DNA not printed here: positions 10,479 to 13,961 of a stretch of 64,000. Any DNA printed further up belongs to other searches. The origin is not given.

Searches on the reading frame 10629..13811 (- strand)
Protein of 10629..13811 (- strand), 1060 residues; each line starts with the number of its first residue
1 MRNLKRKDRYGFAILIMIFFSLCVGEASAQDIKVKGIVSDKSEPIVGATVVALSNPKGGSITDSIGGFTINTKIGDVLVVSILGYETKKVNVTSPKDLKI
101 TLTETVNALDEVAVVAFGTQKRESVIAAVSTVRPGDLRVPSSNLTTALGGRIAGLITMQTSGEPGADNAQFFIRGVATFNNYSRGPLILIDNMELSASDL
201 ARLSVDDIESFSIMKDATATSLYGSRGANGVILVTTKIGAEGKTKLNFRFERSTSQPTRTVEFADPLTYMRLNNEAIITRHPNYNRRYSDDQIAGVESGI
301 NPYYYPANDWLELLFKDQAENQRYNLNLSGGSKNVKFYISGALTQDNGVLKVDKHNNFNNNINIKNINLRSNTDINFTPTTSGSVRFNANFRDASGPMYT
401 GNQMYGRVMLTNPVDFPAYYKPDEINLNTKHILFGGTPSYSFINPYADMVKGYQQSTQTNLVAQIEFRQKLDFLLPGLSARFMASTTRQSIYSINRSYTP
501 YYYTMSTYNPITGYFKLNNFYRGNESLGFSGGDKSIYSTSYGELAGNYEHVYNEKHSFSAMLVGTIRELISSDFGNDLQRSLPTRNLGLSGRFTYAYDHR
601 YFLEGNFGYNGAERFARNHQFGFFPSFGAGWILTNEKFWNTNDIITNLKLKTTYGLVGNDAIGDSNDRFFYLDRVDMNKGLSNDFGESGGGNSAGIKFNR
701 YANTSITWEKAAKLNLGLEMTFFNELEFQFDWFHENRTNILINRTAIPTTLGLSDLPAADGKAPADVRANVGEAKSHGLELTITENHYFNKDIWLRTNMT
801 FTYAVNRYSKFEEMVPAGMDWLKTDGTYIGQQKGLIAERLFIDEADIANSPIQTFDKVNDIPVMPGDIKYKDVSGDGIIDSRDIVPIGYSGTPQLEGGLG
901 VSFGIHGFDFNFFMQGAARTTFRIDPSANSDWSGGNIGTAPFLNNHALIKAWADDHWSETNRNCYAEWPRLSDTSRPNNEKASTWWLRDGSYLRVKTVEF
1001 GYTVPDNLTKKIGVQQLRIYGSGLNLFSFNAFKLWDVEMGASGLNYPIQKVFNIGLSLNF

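Call 24: search_protein_families(library=pfam, proteins=[window:10629-13811:-], max_evalue=0.001)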
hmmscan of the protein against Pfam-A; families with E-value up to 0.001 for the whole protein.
window:10629-13811:- (1060 aa): 3 families
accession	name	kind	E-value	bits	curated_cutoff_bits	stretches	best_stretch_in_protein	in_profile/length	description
PF07715.20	Plug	-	5.9e-13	49.7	23.9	1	123-231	3-107/107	TonB-dependent Receptor Plug Domain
PF13715.12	CarbopepD_reg_2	-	3.2e-10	40.3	32.2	1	34-114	1-88/88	CarboxypepD_reg-like domain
PF13620.12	CarboxypepD_reg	-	2.6e-06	28.1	32.3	1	34-102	2-81/82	Carboxypeptidase regulatory-like domain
